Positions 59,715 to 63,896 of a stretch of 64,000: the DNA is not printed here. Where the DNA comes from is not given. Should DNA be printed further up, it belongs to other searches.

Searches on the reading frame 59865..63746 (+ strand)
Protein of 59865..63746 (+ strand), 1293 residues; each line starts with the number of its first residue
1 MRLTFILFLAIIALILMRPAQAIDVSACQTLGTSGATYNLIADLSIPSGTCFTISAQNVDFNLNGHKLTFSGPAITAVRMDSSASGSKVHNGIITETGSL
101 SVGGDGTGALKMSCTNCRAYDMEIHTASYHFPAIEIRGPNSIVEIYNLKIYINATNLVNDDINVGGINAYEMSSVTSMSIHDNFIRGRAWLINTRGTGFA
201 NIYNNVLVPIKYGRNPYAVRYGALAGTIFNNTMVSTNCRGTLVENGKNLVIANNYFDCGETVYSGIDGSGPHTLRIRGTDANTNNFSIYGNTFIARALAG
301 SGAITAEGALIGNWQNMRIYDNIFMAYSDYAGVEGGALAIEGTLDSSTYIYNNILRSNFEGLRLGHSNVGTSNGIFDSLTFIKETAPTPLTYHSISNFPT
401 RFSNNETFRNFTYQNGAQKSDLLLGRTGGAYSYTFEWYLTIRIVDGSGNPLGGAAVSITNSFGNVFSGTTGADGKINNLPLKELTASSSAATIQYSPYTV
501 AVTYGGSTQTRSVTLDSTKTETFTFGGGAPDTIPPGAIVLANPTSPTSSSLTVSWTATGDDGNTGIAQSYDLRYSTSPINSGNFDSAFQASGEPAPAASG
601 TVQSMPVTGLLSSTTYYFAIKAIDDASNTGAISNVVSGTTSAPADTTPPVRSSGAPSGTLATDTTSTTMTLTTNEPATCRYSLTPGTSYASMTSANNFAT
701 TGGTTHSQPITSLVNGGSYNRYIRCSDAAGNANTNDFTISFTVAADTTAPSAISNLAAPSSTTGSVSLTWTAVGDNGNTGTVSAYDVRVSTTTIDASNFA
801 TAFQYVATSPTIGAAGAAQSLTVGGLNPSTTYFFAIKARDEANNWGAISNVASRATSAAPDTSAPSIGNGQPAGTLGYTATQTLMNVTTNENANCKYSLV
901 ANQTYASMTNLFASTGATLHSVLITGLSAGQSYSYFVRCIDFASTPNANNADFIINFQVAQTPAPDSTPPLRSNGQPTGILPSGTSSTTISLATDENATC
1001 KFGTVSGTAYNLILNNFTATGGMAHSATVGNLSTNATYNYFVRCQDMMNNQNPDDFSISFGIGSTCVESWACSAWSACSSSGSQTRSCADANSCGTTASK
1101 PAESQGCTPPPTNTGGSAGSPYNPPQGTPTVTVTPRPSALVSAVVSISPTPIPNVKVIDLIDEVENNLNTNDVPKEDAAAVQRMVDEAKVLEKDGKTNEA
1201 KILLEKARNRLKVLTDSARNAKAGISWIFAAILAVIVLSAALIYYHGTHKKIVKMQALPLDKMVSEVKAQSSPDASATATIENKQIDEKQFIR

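Call 49: search_protein_families(library=ncbifam, proteins=[window:59865-63746:+], max_evalue=0.001)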
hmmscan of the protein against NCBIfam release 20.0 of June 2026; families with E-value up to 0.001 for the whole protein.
window:59865-63746:+ (1293 aa): 2 families
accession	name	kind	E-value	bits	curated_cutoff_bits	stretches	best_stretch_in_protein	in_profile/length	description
NF041611.1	exoglucan_CbhB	equivalog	1e-17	63.5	1950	3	745-954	701-883/997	exoglucanase CbhB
TIGR00868.1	hCaCC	subfamily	6.5e-13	47.4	900.85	2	744-852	750-862/863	calcium-activated chloride channel protein 1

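Call 100: search_protein_families(library=pfam, proteins=[window:59865-63746:+], max_evalue=0.0001)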
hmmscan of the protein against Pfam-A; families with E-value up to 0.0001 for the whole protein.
window:59865-63746:+ (1293 aa): 4 families
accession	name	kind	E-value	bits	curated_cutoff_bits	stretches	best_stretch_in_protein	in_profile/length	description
PF16656.11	Pur_ac_phosph_N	-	6e-15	56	30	1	541-633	6-86/93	Purple acid Phosphatase, N-terminal domain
PF00041.27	fn3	-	4e-14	53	25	2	545-637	10-82/84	Fibronectin type III domain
PF16655.11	PhoD_N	-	2.1e-05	25.4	30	0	770-847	16-87/90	PhoD-like phosphatase, N-terminal domain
PF16794.11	fn3_4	-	8.6e-05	22.9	27.1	0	763-852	16-102/103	Fibronectin-III type domain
